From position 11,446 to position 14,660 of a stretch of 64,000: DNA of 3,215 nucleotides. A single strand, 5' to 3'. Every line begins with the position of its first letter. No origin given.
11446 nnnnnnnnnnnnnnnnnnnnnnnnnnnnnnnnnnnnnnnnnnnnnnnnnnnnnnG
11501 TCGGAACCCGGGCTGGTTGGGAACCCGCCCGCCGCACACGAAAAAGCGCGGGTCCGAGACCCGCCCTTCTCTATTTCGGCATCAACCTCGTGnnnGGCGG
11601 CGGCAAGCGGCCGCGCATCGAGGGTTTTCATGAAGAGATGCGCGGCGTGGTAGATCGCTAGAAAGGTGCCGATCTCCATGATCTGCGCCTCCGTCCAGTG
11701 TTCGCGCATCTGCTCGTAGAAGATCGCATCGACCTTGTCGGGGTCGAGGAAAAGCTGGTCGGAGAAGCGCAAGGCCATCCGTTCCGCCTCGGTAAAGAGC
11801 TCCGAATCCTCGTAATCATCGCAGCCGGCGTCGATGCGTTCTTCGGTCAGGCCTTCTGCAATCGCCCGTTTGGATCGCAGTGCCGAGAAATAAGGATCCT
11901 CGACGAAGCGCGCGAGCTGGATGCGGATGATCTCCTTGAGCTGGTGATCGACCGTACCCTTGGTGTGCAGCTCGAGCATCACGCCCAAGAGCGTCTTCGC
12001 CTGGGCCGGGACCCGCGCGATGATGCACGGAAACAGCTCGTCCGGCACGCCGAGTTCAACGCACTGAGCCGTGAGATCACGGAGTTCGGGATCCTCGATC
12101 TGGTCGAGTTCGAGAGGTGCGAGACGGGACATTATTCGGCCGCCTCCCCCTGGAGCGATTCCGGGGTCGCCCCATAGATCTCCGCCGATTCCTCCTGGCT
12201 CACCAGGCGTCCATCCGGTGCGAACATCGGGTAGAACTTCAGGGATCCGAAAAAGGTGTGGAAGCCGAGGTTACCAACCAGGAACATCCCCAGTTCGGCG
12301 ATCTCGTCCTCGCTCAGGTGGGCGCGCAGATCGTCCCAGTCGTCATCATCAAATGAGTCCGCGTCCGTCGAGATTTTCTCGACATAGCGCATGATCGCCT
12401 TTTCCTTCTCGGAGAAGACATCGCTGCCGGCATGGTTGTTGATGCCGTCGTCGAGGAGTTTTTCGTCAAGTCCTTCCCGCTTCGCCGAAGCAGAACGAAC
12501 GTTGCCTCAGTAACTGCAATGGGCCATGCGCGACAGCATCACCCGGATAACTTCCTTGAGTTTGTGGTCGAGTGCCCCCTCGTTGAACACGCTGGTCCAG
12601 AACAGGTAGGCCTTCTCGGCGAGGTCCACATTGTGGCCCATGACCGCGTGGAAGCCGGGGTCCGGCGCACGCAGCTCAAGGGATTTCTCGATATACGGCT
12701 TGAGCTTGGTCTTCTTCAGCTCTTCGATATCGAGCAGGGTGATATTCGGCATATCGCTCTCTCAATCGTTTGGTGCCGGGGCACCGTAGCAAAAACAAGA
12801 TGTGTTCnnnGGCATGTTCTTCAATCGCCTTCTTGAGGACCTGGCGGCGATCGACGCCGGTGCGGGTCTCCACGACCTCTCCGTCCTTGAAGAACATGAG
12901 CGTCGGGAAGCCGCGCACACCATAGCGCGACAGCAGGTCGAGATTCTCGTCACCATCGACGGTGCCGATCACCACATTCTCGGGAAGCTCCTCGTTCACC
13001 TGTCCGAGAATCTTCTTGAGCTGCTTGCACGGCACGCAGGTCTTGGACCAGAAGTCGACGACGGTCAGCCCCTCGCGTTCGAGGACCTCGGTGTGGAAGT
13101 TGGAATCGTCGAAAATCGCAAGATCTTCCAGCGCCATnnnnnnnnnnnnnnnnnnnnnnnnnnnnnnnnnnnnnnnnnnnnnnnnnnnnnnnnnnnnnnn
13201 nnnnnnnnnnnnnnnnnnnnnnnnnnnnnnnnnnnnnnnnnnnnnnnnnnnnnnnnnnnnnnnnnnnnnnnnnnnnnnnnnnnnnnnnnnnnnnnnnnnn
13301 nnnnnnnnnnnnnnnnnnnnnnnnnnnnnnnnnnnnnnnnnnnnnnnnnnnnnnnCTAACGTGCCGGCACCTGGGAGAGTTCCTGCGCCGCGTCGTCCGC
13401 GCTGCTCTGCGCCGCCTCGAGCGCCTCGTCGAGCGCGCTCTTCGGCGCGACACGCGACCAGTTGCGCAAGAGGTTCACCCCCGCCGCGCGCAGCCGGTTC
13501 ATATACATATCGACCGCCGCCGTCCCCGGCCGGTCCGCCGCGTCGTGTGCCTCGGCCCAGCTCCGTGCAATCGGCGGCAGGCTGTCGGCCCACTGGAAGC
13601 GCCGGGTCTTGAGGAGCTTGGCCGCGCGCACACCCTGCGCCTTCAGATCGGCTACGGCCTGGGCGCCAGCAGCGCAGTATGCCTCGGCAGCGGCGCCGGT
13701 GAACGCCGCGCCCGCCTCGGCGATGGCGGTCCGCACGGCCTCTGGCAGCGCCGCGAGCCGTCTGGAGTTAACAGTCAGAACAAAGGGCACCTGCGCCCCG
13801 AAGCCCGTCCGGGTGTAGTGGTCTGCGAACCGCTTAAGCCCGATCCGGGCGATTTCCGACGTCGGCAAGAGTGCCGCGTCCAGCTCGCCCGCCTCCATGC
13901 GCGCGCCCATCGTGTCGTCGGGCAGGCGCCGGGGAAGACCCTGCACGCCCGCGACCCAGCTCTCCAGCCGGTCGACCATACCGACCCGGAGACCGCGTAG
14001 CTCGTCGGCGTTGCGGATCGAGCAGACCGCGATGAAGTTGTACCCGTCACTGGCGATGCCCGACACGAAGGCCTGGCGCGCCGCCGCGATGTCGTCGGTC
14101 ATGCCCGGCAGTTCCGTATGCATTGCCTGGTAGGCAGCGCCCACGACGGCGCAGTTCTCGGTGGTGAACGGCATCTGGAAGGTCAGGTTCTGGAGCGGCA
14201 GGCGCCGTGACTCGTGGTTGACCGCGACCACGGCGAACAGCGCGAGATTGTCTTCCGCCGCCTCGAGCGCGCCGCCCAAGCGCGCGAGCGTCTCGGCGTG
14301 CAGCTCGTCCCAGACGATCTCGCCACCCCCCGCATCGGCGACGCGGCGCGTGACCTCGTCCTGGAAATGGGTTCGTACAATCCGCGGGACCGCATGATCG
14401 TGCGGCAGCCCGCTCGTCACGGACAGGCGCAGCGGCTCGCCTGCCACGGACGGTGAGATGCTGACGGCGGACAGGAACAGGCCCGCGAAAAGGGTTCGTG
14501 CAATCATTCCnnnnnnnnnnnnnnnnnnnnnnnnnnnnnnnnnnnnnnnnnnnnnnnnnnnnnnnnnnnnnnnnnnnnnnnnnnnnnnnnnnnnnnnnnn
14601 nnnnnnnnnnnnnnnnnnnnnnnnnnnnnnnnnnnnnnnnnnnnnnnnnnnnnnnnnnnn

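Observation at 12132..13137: trx / AhpD-like operon in which the AhpD-like gene carries an in-frame TGA exactly at the resolving Cys of the CxYC motif (CSYU)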

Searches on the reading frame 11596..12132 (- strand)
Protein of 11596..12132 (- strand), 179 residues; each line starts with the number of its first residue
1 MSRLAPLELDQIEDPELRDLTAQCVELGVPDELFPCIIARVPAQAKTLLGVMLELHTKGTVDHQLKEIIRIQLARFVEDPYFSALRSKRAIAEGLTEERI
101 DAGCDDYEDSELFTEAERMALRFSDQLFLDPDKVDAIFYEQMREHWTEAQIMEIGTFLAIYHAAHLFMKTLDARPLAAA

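Call 5: search_protein_families(library=pfam, proteins=[window:11596-12132:-], max_evalue=0.01)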
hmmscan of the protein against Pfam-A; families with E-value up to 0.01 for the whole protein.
seq(179 aa): 1 family
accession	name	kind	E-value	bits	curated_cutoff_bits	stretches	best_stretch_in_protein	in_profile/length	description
PF02627.25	CMD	-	0.0035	17.7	23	0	46-102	5-61/84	Carboxymuconolactone decarboxylase family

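Call 6: search_protein_families(library=ncbifam, proteins=[window:11596-12132:-], max_evalue=0.01)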
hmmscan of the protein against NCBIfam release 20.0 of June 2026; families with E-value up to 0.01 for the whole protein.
seq(179 aa): 2 families
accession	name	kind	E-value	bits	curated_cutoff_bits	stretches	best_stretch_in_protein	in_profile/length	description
NF053654.1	GroundWater_YciW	equivalog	3.7e-14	52.9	310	1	1-171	1-169/179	YciW-related (seleno)protein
TIGR01926.1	peroxid_rel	subfamily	0.00064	19.6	81.8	1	37-175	35-175/178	peroxidase-related enzyme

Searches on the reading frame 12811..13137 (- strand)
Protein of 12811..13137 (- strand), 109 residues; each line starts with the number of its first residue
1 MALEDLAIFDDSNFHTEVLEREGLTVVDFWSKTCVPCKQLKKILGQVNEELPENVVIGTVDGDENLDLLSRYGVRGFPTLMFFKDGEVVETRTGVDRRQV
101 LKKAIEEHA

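Call 5: search_protein_families(library=pfam, proteins=[window:12811-13137:-], max_evalue=0.01)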
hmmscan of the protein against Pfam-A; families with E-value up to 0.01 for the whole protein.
seq(109 aa): 6 families
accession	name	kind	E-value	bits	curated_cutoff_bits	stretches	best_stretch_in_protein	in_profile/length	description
PF00085.26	Thioredoxin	-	1.2e-23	83.5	23.5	1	8-106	4-102/103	Thioredoxin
PF13098.12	Thioredoxin_2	-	1.3e-08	35.5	27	1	24-98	7-97/104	Thioredoxin-like domain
PF13905.12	Thioredoxin_8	-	0.00071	20.3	27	0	24-61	3-42/94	Thioredoxin-like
PF07449.17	HyaE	-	0.00082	19.8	22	1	43-91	49-98/108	Hydrogenase-1 expression protein HyaE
PF02966.22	DIM1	-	0.0032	17.7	27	1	20-86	18-84/133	Mitosis protein DIM1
PF00462.30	Glutaredoxin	-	0.0081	16.8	22.9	0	28-82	3-55/60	Glutaredoxin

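Call 6: search_protein_families(library=ncbifam, proteins=[window:12811-13137:-], max_evalue=0.01)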
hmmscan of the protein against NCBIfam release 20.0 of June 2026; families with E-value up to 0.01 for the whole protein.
seq(109 aa): 14 families
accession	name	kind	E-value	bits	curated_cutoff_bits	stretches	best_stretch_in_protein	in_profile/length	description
TIGR01068.1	thioredoxin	equivalog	2.5e-23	82.1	96.8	1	10-108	2-100/101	thioredoxin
NF006898.0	PRK09381.1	equivalog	1.8e-20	73.3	138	1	10-104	9-103/109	thioredoxin TrxA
NF047697.1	ThioredTrxAClost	equivalog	9.3e-16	57.9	140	1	9-97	4-92/105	thioredoxin TrxA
NF008229.0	PRK10996.1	equivalog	2.3e-14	53.3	125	1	16-98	46-128/141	thioredoxin TrxC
TIGR01126.1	pdi_dom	equivalog_domain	4.4e-14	52.6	107.2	1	11-107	3-103/105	protein disulfide-isomerase domain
TIGR01130.1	ER_PDI_fam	subfamily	1.8e-11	44.3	344.25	1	9-94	6-93/476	protein disulfide-isomerase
TIGR00411.1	redox_disulf_1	equivalog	1.3e-06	28.3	92.75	1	29-106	6-79/82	MJ0307 family thioredoxin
NF001419.0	PRK00293.1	subfamily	1.9e-05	23.4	330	1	23-86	478-548/574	protein-disulfide reductase DsbD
NF045694.1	seleno_TsoB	exception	6e-05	21.3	805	1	24-85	476-545/572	rhodanese/DsbD fusion-like selenoprotein TsoB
NF002854.0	PRK03147.1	subfamily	0.00014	21.8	170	0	60-106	123-170/176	thiol-disulfide oxidoreductase ResA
NF043050.1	DisulfRedDsbH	equivalog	0.0037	17.3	190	1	44-95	96-147/166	disulfide reductase DsbH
TIGR00385.1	dsbE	subfamily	0.0037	16.9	123.15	1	10-73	50-115/173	DsbE family thiol:disulfide interchange protein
TIGR02187.2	PDO_seleno_TRX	equivalog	0.0075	15.6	185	1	26-86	21-81/209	protein disulfide oxidoreductase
NF041202.1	StoA_CxxC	exception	0.0081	16.1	210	0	24-60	54-90/163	endospore biogenesis thiol-disulfide oxidoreductase StoA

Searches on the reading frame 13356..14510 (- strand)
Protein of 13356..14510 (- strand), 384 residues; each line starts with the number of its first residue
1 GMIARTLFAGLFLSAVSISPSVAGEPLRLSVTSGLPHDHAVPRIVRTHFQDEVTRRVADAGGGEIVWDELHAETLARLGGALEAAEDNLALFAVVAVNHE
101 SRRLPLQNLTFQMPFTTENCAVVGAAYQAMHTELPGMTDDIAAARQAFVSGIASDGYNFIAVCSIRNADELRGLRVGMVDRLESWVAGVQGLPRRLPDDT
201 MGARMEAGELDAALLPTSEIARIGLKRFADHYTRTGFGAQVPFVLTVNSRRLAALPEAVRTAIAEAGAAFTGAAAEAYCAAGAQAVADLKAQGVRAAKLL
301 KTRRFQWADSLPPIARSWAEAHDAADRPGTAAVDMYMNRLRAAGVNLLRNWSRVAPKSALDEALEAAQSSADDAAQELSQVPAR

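Call 18: search_protein_families(library=pfam, proteins=[window:13356-14510:-], max_evalue=0.00001)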
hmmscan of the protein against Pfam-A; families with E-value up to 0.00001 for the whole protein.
window:13356-14510:- (384 aa): 1 family
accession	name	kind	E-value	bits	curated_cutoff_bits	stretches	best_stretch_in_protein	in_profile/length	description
PF03480.18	DctP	-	3.5e-09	36.8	23.4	1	111-318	75-283/286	Bacterial extracellular solute-binding protein, family 7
